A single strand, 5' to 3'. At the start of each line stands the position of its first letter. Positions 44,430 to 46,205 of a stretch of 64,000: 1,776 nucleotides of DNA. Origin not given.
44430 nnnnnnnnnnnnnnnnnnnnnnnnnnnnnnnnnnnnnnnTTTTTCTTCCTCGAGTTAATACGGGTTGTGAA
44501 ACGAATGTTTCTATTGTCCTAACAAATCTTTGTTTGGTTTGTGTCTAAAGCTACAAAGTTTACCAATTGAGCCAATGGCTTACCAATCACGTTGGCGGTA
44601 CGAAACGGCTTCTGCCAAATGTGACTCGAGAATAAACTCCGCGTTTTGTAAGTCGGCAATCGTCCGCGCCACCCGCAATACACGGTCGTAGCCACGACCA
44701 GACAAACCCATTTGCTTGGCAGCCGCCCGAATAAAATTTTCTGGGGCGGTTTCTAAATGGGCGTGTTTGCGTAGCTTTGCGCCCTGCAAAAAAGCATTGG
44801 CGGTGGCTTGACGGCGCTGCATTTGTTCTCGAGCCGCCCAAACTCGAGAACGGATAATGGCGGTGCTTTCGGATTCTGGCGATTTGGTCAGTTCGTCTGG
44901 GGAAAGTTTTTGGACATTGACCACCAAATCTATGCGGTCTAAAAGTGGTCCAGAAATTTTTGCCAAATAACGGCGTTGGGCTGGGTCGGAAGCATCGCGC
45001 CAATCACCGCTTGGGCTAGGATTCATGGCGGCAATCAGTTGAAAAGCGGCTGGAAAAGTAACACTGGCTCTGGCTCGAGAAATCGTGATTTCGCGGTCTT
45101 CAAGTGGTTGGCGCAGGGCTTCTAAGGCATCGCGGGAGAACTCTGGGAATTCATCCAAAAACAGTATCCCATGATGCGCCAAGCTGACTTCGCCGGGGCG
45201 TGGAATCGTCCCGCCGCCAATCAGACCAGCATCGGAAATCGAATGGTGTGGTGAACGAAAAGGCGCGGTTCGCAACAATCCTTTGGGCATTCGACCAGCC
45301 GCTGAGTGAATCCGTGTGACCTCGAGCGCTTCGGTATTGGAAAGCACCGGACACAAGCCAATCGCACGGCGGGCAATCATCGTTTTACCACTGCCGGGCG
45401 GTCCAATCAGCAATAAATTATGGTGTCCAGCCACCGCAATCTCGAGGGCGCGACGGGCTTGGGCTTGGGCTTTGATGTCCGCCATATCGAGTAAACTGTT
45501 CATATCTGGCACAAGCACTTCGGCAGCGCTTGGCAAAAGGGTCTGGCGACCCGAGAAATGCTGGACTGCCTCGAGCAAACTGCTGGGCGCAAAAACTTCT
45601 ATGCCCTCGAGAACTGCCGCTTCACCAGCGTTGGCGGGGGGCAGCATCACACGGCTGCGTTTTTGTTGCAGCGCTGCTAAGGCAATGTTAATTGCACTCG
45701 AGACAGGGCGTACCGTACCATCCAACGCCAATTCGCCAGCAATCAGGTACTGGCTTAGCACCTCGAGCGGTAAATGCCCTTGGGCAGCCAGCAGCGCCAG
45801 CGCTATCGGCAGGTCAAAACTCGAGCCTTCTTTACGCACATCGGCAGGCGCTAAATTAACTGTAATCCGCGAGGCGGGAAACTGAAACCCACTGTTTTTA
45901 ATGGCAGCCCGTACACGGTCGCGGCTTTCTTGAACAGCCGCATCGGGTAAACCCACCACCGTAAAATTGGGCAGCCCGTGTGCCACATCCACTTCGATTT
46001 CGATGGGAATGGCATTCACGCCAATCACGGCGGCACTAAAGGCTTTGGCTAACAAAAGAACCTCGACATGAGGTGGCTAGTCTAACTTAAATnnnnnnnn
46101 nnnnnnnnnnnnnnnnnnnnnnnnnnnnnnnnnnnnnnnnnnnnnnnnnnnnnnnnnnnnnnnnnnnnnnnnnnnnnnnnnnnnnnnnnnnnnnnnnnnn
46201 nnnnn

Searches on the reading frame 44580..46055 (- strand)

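Call 86: search_protein_families(library=pfam, proteins=[window:44580-46055:-], max_evalue=0.00001)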
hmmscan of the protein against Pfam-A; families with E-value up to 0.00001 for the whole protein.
window:44580-46055:- (491 aa): 6 families
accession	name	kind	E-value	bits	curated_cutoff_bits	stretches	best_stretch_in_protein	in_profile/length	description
PF01078.27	Mg_chelatase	-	1.8e-84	282.7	20.3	1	190-388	1-206/207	Magnesium chelatase, subunit ChlI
PF13541.12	ChlI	-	8.6e-47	158.4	27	1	20-142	1-121/121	Subunit ChlI of Mg-chelatase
PF13335.12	Mg_chelatase_C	-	4.6e-27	94.9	26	1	396-487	2-94/94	Magnesium chelatase, subunit ChlI C-terminal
PF07728.20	AAA_5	-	3.1e-13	50.4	22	1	213-360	1-136/139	AAA domain (dynein-related subfamily)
PF00493.29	MCM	-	4.7e-12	45.9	23.3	1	206-382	52-205/224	MCM P-loop domain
PF00158.32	Sigma54_activat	-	2.4e-07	31.1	20.2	1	197-346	8-143/168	Sigma-54 interaction domain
